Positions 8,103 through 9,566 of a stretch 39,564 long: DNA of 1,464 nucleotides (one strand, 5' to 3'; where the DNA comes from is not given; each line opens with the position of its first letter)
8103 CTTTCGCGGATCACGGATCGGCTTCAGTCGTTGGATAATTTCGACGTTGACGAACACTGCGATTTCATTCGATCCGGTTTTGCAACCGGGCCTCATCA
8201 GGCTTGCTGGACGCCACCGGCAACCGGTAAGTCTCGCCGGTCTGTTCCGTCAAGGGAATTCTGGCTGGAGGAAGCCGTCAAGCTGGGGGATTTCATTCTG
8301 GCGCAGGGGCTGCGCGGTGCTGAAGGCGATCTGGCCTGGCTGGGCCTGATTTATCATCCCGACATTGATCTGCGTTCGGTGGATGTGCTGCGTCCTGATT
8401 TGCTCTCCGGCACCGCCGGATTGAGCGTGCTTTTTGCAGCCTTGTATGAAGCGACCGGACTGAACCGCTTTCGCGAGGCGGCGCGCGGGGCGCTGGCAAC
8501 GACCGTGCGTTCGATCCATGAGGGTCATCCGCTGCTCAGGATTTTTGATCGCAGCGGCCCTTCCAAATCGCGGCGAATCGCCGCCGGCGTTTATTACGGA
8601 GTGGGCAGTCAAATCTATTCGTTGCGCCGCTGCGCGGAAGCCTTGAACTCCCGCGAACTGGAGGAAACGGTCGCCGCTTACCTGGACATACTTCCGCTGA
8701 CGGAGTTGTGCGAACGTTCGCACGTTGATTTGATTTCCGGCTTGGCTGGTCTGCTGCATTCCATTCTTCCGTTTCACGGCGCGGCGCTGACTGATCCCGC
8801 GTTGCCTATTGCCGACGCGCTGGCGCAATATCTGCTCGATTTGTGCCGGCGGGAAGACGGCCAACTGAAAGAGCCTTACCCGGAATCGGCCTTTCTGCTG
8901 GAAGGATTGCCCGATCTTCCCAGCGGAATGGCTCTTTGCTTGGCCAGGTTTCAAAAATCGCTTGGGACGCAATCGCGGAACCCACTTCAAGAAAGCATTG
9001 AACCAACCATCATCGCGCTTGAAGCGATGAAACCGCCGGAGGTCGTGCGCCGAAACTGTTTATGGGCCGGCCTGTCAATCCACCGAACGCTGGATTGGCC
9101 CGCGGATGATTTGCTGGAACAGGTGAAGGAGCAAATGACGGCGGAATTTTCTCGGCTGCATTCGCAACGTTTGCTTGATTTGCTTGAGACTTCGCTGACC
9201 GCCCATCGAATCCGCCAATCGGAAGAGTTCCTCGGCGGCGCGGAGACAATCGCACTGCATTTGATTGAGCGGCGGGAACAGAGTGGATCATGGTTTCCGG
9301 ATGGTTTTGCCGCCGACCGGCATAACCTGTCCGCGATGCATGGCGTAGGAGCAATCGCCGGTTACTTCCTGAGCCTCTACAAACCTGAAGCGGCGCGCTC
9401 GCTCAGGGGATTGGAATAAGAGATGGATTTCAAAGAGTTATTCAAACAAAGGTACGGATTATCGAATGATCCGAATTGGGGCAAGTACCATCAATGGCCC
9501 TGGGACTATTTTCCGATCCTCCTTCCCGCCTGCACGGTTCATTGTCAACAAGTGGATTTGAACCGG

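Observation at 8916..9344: The LanC-like domain of the LanM-like protein appears to lack the canonical zinc-ligand cysteines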

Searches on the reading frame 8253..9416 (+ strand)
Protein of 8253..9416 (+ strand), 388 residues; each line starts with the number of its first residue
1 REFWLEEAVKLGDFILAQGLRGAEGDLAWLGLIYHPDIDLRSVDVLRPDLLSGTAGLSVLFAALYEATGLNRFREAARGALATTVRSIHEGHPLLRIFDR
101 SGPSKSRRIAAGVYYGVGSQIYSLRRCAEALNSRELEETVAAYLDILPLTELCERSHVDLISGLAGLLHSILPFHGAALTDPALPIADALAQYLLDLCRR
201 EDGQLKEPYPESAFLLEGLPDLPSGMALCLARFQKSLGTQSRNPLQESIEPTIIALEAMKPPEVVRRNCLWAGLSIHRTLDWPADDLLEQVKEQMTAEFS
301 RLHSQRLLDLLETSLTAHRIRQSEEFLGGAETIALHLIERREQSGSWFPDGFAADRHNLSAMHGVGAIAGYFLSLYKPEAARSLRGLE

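Call 33: search_solved_structures(query=A2, max_evalue=10, show_alignments=5)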
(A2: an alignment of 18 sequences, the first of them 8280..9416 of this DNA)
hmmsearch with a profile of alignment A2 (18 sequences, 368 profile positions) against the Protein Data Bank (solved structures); distinct sequences matched with E-value up to 10: 29.
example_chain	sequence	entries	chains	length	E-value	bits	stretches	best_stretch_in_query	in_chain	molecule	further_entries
6st5_A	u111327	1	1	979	7.8e-09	38.3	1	2-222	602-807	LicM2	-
3e6u_A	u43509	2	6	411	2.6e-05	26.7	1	43-81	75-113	LanC-like protein 1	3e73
8czk_A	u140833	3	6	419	2.9e-05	26.5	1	43-81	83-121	Glutathione S-transferase LANCL1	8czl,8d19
8d0v_A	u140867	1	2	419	2.9e-05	26.5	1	43-81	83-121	Glutathione S-transferase LANCL1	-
6wq1_A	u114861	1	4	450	7.7e-05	25.1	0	42-80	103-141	LanC-like protein 2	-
8byk_A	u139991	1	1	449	0.0039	19.5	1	39-115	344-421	Lanthionine synthetase C-like protein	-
9ian_A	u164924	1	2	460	0.17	14.1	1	56-135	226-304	Nitrogenase iron-molybdenum cofactor biosynthesis protein NifE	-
9onj_A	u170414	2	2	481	0.18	14.1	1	56-135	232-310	Nitrogenase iron-molybdenum cofactor biosynthesis protein NifE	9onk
9iao_A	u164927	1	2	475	0.18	14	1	56-135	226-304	Nitrogenase iron-molybdenum cofactor biosynthesis protein NifE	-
3pdi_A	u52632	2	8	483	0.18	14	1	56-135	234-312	Nitrogenase MoFe cofactor biosynthesis protein NifE | Nitrogenase iron-molybdenum cofactor biosynthesis protein NifE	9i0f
9wop_A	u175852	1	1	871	0.19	14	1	29-119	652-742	Protein kinase domain-containing protein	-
6rgn_A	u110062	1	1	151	0.2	13.9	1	258-310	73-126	DUF3120 domain-containing protein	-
9wj0_A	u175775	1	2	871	0.43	12.8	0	29-119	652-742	Protein kinase domain-containing protein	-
7upp_B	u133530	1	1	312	0.46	12.7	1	259-316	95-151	DHT03 protein B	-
6rd4_S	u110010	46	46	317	0.55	12.4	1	196-272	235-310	ATP synthase gamma chain, mitochondrial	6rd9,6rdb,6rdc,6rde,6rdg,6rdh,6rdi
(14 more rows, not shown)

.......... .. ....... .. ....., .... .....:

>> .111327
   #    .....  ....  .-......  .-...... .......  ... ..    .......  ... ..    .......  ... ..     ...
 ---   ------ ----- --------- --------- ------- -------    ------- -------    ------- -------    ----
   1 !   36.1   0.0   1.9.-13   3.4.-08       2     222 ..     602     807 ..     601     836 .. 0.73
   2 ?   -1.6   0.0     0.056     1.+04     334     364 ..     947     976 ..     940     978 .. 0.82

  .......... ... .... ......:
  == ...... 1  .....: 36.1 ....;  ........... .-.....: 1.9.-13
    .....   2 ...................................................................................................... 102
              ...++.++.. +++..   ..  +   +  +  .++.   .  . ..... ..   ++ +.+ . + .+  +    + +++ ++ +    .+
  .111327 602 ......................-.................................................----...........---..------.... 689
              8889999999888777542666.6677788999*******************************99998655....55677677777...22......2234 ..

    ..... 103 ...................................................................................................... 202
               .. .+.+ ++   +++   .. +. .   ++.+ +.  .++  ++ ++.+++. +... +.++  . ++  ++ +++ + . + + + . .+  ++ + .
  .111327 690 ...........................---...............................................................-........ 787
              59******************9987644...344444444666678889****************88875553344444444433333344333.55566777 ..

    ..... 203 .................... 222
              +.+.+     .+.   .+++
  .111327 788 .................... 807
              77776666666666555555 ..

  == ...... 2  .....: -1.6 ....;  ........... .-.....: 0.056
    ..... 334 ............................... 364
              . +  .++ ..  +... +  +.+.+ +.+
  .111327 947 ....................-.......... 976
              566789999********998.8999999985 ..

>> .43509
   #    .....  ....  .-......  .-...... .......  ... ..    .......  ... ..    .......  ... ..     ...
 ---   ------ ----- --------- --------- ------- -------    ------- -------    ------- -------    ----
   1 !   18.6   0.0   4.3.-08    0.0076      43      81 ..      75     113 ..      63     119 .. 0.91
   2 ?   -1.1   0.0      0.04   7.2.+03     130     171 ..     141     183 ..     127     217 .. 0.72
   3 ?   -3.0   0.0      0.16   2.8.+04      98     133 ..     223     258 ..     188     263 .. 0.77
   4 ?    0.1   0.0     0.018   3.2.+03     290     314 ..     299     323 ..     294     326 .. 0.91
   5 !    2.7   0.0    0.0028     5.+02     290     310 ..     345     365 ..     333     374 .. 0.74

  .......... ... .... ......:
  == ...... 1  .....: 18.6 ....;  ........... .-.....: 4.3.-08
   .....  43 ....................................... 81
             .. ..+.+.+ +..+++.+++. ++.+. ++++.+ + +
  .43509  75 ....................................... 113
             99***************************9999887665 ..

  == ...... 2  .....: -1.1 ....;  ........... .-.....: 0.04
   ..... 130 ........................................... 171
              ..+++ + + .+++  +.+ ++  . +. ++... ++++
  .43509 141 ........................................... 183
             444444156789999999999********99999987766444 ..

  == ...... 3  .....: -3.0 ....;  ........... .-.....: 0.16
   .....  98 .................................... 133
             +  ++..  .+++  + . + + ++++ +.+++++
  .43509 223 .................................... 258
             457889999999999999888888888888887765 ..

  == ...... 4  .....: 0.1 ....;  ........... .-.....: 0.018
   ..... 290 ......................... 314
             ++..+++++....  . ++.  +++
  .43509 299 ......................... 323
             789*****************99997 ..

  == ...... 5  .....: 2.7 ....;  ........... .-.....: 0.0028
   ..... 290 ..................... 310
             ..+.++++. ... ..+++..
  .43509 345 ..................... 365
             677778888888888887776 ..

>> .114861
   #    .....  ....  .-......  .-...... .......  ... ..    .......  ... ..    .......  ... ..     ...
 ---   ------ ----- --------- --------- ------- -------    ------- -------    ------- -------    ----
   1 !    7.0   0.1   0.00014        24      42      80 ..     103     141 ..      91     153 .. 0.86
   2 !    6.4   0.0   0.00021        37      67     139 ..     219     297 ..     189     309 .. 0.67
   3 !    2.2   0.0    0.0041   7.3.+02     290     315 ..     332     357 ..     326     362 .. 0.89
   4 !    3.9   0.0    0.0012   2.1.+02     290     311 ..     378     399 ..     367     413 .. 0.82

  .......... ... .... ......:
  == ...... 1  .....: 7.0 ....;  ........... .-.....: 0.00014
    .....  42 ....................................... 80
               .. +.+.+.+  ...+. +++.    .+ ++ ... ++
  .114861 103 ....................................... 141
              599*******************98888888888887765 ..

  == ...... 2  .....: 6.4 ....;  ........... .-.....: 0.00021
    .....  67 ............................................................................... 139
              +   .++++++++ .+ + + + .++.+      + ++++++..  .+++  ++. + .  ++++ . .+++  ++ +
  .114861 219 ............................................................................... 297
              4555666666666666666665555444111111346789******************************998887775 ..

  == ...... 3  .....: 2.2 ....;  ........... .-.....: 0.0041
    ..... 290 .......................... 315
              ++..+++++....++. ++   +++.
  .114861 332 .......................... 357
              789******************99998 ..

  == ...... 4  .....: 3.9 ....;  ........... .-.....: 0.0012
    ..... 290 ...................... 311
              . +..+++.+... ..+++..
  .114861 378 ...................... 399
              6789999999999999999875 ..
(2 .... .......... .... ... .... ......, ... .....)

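Call 69: search_protein_families(library=ncbifam, proteins=[window:8253-9416:+], max_evalue=1)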
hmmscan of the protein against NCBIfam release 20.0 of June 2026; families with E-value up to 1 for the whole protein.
window:8253-9416:+ (388 aa): 3 families
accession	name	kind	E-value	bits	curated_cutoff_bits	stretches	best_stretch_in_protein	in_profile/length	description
TIGR03897.1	lanti_2_LanM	subfamily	1.2e-27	96.1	304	1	4-241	549-775/932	type 2 lanthipeptide synthetase LanM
NF038151.1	lanthi_synth_III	equivalog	3.1e-09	35.8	575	2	44-144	599-692/833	class III lanthionine synthetase LanKC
NF038150.1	lanthi_synth_IV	equivalog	0.0012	17.2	650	1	46-85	597-636/851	class IV lanthionine synthetase LanL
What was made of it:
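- Closest known: Canonical class II lanthipeptide synthetases. Same: The C-domain alone matches the class II model better than the class III model (E 1.2e-27 against 3.1e-9; call 69).
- There is a weak match to the class III model (E 3.1e-9, call 69).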

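Call 70: search_protein_families(library=pfam, alignment_id=A2, max_evalue=0.01)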
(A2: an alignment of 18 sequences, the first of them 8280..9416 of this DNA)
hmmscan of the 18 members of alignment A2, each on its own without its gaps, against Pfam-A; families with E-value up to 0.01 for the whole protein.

A. member 1, window:8280-9416:+ (379 aa): 1 family
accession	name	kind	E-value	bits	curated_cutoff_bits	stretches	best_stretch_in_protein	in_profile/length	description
PF05147.19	LANC_like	-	7.3e-13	48.3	23.2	1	36-185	2-137/350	Lanthionine synthetase C-like protein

B. families by the number of members that match (of 18 scanned): 1 family
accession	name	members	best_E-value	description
PF05147.19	LANC_like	17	9.1e-14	Lanthionine synthetase C-like protein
